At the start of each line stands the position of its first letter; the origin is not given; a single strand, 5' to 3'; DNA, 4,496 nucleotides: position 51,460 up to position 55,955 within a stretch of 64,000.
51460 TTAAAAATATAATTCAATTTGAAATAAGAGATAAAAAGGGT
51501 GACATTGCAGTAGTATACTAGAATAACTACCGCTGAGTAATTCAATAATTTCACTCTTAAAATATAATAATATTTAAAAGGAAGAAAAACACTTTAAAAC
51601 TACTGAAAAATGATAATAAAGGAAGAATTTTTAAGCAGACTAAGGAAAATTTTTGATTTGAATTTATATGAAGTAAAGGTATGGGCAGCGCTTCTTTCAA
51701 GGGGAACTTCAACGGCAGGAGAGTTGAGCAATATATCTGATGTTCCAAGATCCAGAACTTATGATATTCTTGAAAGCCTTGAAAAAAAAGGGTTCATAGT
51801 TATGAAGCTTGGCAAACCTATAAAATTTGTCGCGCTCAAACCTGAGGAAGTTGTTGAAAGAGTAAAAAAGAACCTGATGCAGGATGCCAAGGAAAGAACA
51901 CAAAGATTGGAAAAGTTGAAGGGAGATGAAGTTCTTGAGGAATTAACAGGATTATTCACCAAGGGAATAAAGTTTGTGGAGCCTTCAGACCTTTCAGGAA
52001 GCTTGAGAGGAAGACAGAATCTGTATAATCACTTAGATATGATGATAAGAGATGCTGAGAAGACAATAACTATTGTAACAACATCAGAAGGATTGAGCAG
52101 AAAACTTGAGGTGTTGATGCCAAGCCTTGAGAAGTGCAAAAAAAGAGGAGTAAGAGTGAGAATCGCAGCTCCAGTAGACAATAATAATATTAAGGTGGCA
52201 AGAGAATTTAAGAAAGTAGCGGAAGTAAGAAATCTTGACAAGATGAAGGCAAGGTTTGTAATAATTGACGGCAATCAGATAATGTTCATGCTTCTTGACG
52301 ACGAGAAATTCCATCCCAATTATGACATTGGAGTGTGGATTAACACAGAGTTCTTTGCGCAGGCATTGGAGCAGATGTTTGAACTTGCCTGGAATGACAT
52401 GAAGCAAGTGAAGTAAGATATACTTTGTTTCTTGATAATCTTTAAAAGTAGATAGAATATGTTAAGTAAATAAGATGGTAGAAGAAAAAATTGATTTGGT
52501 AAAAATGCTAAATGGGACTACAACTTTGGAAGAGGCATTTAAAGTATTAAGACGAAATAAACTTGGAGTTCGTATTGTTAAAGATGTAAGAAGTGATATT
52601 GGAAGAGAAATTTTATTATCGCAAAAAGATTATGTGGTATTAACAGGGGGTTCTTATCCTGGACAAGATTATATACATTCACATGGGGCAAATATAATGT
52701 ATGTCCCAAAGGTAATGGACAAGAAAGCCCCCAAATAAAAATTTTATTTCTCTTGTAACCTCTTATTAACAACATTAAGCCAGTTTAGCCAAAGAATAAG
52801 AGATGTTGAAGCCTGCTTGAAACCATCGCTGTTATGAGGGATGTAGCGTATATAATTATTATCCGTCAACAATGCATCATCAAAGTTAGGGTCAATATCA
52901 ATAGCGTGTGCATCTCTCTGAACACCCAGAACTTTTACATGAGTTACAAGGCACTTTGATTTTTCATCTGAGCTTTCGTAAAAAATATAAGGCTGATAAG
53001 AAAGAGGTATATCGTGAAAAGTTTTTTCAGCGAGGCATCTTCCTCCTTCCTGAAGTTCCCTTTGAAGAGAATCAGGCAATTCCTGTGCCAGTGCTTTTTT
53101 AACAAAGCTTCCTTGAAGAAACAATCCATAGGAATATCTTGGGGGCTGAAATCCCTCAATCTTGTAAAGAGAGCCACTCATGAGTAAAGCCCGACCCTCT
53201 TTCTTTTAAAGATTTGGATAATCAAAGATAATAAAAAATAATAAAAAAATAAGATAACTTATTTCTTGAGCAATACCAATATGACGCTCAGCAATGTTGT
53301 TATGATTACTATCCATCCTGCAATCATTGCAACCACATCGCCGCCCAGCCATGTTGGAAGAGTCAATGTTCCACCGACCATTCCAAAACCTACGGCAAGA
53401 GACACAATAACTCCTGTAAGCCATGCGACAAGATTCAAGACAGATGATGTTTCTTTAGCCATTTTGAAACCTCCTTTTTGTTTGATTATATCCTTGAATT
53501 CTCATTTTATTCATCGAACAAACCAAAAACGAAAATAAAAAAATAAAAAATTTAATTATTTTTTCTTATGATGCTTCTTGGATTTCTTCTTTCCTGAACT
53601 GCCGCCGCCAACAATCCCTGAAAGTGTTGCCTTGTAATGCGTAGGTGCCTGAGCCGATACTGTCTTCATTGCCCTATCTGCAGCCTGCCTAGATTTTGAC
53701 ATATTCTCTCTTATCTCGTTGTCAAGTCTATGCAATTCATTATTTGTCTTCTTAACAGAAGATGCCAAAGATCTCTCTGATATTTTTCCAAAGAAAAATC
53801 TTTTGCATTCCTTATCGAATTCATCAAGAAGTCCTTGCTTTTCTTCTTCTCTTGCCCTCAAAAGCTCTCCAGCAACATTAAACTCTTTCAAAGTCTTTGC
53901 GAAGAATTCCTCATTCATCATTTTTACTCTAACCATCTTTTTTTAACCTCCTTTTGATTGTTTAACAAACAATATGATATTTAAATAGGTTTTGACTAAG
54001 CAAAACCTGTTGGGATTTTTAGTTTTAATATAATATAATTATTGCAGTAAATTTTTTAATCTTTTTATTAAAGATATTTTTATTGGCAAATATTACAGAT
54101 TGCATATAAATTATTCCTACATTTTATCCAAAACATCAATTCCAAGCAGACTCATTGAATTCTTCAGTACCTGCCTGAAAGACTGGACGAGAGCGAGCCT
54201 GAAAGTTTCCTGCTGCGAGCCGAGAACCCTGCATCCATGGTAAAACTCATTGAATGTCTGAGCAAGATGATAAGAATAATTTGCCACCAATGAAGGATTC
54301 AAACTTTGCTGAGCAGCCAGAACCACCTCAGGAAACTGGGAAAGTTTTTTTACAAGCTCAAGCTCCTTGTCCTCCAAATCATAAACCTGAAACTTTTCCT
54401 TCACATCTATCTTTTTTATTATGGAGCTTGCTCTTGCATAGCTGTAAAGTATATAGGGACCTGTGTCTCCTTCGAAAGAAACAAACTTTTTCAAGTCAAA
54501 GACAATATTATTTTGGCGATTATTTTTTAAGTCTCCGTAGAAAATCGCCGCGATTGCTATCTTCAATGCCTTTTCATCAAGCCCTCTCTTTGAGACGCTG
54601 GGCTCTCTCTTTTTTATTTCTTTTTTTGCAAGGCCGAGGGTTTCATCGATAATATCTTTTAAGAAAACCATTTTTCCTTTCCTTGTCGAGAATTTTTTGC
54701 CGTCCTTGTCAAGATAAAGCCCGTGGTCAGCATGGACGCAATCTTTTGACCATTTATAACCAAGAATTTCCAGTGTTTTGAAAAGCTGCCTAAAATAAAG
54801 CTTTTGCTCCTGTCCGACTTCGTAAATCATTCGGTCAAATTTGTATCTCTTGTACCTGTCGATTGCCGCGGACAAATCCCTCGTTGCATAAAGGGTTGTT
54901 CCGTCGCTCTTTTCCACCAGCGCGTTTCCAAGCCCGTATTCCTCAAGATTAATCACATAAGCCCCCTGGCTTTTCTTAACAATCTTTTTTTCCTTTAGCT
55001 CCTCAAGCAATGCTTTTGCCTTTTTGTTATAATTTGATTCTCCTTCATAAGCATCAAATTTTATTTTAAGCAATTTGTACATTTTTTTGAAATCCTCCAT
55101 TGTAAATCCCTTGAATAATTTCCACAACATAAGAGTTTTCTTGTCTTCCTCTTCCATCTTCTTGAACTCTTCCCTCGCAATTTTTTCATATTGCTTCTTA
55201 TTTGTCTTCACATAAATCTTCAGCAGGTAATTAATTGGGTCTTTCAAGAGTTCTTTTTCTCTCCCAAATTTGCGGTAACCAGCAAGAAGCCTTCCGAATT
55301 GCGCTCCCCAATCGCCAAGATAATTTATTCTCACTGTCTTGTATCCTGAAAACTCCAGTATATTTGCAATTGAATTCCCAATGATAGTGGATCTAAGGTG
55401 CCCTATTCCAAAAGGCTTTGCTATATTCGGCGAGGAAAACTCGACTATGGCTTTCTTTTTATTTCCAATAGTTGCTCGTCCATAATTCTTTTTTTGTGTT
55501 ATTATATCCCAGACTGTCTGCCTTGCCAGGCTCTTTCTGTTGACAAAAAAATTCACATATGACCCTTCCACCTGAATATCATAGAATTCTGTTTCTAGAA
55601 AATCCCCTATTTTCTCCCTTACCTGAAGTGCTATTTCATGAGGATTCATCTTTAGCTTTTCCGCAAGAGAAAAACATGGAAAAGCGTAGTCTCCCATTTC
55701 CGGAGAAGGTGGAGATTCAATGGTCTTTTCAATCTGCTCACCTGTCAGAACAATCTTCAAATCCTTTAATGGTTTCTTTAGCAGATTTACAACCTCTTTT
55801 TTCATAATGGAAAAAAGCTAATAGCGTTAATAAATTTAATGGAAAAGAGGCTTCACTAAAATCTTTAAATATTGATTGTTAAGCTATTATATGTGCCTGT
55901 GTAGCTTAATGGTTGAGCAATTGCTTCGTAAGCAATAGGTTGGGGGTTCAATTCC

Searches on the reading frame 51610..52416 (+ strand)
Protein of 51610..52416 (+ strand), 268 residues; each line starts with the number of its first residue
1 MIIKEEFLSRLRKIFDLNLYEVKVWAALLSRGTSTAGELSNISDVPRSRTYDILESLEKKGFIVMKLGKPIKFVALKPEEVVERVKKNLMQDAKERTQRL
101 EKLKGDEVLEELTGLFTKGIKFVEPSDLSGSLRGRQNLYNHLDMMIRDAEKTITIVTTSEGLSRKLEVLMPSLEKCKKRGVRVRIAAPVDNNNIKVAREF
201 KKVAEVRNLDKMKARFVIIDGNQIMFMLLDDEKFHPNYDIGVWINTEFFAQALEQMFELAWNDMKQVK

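Call 42: search_protein_families(library=pfam, proteins=[window:51610-52416:+], max_evalue=0.01)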
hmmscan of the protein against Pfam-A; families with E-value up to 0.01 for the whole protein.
window:51610-52416:+ (268 aa): 5 families
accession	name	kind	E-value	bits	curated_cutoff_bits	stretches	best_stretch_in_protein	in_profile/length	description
PF01978.25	TrmB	-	2.4e-19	69.4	25.6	1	12-79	2-68/68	Sugar-specific transcriptional regulator TrmB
PF11495.14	Regulator_TrmB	-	1.3e-06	28.3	22.2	1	133-265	6-133/233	Archaeal transcriptional regulator TrmB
PF13091.12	PLDc_2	-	6.6e-05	23.2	27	1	145-261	4-132/132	PLD-like domain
PF24217.1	DUF7436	-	0.0029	18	34.2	1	146-265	24-151/153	Family of unknown function (DUF7436)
PF09339.16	HTH_IclR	-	0.0031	17.7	22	1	32-63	17-48/52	IclR helix-turn-helix domain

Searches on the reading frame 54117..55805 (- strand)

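Call 15: search_protein_families(library=pfam, proteins=[window:54117-55805:-], max_evalue=0.001)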
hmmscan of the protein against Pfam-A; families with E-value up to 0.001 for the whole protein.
window:54117-55805:- (562 aa): 3 families
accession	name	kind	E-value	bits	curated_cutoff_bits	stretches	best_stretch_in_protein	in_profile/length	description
PF00750.26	tRNA-synt_1d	-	1.4e-90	304.3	23.3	1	98-437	2-348/349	tRNA synthetases class I (R), catalytic domain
PF05746.21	DALR_1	-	1.3e-31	109.6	22.3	1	452-562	1-117/117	DALR anticodon binding domain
PF03485.21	Arg_tRNA_synt_N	-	4.6e-13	50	21.5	1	7-88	5-85/85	Arginyl tRNA synthetase N terminal domain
